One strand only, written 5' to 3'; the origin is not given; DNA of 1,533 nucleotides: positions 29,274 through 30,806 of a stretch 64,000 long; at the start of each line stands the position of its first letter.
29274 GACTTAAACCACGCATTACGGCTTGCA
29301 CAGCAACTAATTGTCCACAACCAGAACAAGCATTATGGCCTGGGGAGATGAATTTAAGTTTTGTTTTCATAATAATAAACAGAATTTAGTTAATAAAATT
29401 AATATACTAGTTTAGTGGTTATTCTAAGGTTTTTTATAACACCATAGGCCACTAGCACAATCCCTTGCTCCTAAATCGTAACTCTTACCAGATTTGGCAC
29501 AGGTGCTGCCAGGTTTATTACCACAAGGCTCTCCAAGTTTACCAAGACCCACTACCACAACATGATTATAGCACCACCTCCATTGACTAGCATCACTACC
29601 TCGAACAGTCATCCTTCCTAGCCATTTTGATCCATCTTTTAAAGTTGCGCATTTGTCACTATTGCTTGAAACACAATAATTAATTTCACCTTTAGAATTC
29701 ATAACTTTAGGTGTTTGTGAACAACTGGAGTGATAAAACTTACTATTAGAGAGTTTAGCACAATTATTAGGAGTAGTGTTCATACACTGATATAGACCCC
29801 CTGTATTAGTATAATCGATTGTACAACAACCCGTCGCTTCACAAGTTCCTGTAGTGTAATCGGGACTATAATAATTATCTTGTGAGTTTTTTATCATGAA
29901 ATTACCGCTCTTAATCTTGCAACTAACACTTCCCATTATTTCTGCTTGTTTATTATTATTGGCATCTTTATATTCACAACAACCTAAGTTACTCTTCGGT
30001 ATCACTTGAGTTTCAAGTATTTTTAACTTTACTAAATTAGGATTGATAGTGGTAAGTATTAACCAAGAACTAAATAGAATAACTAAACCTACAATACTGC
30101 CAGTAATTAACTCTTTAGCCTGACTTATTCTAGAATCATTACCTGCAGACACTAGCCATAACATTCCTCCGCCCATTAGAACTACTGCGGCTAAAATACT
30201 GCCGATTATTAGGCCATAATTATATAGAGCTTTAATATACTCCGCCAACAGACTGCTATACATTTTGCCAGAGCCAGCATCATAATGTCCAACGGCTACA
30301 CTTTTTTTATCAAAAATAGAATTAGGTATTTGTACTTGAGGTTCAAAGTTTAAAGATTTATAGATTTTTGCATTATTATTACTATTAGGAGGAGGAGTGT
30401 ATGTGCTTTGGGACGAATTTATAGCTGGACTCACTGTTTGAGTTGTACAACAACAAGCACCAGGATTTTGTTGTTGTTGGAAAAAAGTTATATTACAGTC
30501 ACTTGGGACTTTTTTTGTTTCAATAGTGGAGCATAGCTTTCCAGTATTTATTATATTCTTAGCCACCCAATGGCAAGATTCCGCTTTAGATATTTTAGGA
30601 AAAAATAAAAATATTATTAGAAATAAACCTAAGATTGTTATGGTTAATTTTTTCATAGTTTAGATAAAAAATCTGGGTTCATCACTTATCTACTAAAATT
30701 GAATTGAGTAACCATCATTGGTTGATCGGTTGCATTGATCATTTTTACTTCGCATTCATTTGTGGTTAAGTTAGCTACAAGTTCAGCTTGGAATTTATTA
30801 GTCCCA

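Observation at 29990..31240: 367-bp 100%-identical core shared by the two paralogs while both flanks are unalignable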

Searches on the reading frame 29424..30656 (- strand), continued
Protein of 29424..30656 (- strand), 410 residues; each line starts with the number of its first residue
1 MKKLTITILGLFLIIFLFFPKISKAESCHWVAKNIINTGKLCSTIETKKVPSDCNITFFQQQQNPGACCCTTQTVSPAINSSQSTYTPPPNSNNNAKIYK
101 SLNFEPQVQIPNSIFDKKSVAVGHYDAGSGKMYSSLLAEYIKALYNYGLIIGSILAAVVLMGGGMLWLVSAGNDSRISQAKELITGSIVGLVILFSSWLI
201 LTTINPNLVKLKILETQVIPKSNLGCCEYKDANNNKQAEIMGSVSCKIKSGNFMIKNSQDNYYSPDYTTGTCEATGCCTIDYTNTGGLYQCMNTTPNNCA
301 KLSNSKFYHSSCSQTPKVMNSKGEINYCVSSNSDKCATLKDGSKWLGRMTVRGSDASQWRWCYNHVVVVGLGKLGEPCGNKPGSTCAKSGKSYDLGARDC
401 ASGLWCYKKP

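Call 49: search_protein_families(library=ncbifam, proteins=[window:29424-30656:-], max_evalue=0.01)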
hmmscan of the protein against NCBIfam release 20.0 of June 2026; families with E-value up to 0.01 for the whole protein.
window:29424-30656:- (410 aa): 0 families

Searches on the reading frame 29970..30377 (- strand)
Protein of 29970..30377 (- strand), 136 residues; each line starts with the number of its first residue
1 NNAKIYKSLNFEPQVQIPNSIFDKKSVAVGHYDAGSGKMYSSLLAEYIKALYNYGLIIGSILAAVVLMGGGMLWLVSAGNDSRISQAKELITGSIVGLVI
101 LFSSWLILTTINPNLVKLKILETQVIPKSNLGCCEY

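Call 35: find_related_loci(query=window:29970-30377:-, collection=metagenome_contigs, flank=4000)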
Query seq(136 aa) (136 aa) in metagenome_contigs; peptide patterns used: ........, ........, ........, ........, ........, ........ (x = any residue, [..] = any of these).
598 stretches matched a pattern (row limit reached: there are more); 6 encode a relative of the query (tblastn E <= 1e-3); 6 distinct loci.
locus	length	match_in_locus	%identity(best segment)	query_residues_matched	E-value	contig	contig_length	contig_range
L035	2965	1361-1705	39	7-123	7e-23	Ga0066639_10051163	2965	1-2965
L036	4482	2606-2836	47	43-119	1e-21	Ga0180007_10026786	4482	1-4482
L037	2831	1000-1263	49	44-131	1e-21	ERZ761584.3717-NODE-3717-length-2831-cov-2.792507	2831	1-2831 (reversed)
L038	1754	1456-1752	38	1-106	3e-20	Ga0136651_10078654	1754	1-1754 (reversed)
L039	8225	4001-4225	47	44-118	6e-18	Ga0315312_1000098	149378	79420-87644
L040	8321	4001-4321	38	15-126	1e-17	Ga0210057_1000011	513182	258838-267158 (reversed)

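Call 59: predict_structure(alignment_id=A5)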
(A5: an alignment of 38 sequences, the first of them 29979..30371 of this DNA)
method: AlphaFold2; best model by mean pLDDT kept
length: 131 residues; sequences in the alignment: 38
mean_pLDDT: 82.9   pTM: 0.62
mean pLDDT of the five models: 82.9, 79.9, 79.6, 75.8, 75.7
residues with pLDDT >= 90: 18; 70-90: 101; 50-70: 11; < 50: 1
segments of 3 or more residues with pLDDT < 50: none
pLDDT, mean of each block of 10 residues (from residue 1): 71 87 83 80 86 88 89 88 89 89 87 74 68 56
secondary structure, 60 per line:
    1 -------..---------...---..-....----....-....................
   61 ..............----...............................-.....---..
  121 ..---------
elements in order: E28-31 E36-39 H41-74 H79-109 H111-115 E119-122

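Call 61: fold_search(model_id=the predicted structure, library=pdb)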
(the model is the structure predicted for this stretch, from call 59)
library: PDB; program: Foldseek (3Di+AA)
matches with E <= 10: 11; with E <= 0.001: 0
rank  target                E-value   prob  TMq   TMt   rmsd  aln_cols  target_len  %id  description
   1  9rxe_MODEL_1_A        4.9e+00  0.30  0.36  0.44   2.8        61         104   24  Solution structure of the HR1c domain of human PKN1 (released 2025-12-31)
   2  6zym_D                5.6e+00  0.04  0.12  0.06   5.0        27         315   11  Human C Complex Spliceosome - High-resolution CORE (released 2020-10-14)
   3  9l5s_T                6.7e+00  0.03  0.12  0.06   4.9        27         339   11  Cryo-EM structure of the thermophile spliceosome (state B*Q1) (released 2025-03-12)
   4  7ui9_g                7.6e+00  0.04  0.23  0.19  13.8        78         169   17  Core Mediator-PICearly (Copy A) (released 2023-02-15)
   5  5xjc_T                7.6e+00  0.03  0.12  0.06   4.8        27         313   11  Cryo-EM structure of the human spliceosome just prior to exon ligation at 3.6 angstrom (released 2017-07-05)
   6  9efm_E                8.7e+00  0.15  0.39  0.18   5.4        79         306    9  Cryo-EM structure of COP9 signalosome precatalytic state with neddylated cullin-1 (released 2025-12-03)
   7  3txs_A                8.7e+00  0.08  0.36  0.48  13.1       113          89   12  Crystal Structure of phage 44RR small terminase gp16 (released 2011-12-28)
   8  6qdv_J                9.2e+00  0.02  0.12  0.06   4.9        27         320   11  Human post-catalytic P complex spliceosome (released 2019-02-20)
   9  3txs_B                9.8e+00  0.08  0.37  0.48  13.0       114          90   11  Crystal Structure of phage 44RR small terminase gp16 (released 2011-12-28)
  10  3lq7_B                9.8e+00  0.08  0.28  0.20   3.9        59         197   14  Crystal structure of glutathione s-transferase from agrobacterium tumefaciens str. c58 (released 2010-02-23)
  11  9qo0_E                9.8e+00  0.07  0.30  0.15   9.1        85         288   13  Pre-activated 9-subunit COP9 signalosome and neddylated SCF (Skp1-Skp2-Cks1) complex structure (released 2026-02-18)
